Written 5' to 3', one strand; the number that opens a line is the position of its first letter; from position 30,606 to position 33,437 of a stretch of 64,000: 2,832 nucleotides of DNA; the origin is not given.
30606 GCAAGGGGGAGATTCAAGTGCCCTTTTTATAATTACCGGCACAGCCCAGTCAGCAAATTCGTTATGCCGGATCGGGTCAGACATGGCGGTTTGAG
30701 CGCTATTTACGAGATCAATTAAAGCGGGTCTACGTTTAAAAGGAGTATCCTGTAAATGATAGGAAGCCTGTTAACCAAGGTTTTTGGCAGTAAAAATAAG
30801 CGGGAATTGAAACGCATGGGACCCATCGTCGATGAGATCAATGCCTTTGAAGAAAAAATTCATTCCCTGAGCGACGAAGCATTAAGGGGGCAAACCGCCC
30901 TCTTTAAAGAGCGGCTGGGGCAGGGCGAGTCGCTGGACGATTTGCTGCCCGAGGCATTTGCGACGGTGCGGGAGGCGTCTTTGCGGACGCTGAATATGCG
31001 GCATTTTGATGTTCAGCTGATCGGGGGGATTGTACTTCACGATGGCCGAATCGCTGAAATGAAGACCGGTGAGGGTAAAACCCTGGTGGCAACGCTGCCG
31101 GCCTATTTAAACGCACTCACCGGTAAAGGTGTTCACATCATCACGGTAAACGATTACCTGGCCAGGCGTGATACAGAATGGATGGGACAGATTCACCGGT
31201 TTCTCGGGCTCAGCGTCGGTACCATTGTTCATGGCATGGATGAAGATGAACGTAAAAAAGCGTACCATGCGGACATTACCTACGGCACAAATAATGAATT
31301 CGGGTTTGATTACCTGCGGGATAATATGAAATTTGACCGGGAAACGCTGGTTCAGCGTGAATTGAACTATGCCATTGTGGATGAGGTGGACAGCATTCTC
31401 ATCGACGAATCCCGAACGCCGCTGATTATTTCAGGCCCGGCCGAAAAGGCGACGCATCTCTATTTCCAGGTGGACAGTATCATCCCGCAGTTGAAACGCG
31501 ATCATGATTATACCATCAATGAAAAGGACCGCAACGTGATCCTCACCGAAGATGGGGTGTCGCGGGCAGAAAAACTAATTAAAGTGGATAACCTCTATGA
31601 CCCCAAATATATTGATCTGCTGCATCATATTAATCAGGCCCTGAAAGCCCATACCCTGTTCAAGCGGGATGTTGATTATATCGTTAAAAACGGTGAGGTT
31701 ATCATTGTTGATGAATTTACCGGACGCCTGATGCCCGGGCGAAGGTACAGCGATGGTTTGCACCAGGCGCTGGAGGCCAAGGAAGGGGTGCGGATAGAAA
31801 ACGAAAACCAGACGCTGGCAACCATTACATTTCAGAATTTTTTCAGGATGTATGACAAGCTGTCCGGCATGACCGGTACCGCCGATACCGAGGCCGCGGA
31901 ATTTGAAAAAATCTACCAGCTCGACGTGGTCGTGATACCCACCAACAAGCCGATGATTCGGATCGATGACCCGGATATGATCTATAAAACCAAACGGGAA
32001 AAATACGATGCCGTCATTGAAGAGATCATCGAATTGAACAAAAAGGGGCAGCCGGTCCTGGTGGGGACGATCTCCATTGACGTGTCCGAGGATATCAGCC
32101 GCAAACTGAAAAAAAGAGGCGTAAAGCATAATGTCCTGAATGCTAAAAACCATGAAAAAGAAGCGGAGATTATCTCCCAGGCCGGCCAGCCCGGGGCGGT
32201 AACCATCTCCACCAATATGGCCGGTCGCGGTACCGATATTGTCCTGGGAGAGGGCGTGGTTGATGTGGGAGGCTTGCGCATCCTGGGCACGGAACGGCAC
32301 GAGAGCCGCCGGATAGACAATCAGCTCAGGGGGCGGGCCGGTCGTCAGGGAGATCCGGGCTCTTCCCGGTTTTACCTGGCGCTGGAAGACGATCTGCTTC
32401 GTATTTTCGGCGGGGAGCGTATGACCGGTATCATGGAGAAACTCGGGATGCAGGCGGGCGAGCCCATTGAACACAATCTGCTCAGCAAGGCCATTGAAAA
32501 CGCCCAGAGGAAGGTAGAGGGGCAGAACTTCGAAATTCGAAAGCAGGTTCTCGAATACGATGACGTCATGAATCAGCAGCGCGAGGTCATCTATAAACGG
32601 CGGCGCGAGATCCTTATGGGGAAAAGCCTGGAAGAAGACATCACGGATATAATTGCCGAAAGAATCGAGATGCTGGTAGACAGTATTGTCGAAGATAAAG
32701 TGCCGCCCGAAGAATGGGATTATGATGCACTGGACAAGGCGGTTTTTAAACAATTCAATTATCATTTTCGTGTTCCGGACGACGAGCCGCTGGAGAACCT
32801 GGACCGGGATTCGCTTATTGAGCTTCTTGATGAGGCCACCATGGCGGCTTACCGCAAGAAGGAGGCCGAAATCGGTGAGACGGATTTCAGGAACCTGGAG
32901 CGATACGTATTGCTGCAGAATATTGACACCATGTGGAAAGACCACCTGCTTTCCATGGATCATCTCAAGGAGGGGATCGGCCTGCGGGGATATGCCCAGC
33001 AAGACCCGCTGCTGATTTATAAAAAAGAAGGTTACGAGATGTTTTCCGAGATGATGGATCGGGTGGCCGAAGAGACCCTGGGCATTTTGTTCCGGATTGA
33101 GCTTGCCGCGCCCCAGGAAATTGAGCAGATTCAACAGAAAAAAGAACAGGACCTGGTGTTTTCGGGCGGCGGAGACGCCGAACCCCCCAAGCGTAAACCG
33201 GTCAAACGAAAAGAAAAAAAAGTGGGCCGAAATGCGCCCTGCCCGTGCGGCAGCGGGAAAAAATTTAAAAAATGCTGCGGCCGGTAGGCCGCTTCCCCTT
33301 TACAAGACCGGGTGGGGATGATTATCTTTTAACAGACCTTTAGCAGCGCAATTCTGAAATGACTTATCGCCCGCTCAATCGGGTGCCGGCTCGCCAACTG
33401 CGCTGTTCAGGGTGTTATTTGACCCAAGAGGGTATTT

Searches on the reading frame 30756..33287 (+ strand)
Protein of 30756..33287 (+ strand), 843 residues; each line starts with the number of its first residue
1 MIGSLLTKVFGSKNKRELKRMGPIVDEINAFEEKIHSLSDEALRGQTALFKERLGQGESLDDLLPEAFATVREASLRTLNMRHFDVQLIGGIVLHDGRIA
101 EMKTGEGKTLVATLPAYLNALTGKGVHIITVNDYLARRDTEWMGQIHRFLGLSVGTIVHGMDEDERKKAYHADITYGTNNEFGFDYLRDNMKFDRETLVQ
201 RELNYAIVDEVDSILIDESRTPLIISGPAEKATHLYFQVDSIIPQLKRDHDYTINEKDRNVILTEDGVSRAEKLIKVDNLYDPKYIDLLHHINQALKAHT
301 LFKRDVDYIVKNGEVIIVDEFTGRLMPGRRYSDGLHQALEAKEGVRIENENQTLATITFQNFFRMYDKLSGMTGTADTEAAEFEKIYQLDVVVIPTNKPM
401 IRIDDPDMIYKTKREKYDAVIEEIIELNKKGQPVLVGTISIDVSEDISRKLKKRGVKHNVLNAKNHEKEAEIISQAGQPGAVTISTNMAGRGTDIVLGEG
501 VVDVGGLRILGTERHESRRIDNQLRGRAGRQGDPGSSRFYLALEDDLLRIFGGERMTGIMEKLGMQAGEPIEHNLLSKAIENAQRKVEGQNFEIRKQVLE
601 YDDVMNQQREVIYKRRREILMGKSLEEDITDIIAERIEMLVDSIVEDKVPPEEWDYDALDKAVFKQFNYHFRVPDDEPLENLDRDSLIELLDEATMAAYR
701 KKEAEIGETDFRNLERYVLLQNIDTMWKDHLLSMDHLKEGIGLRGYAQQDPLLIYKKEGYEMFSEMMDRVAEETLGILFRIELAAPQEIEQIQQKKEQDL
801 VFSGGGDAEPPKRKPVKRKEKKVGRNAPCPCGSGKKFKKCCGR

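Call 27: find_encoding_contigs(protein=window:30756-33287:+, flank=10000, max_places=2)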
Protein window:30756-33287:+ (843 aa): 1 contig read that carries it; 1 place shown.
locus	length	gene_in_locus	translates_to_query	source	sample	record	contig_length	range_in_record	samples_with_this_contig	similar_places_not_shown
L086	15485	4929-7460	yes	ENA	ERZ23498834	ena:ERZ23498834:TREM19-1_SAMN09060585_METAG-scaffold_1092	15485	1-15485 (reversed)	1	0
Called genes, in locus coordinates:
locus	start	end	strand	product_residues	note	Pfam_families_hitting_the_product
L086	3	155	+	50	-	?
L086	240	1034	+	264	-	PF08443:RimK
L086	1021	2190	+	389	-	PF01966:HD, PF13286:HD_assoc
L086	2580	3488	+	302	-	PF00763:THF_DHG_CYH, PF02882:THF_DHG_CYH_C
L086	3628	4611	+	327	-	PF01551:Peptidase_M23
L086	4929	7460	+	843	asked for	PF07517:SecA_DEAD, PF00270:DEAD, PF01043:SecA_PP_bind, PF21090:P-loop_SecA, PF07516:SecA_SW, PF02810:SEC-C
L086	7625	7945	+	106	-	PF02617:ClpS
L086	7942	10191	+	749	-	PF02861:Clp_N, PF00004:AAA, PF17871:AAA_lid_9, PF00158:Sigma54_activat (weak), PF07724:AAA_2, PF07728:AAA_5, PF00004:AAA, PF10431:ClpB_D2-small, +6 more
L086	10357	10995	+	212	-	PF03588:Leu_Phe_trans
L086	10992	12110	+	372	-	PF01008:IF-2B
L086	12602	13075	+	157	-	PF13404:HTH_AsnC-type, PF13412:HTH_24, PF01037:AsnC_trans_reg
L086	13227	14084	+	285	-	PF02548:Pantoate_transf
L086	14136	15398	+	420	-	-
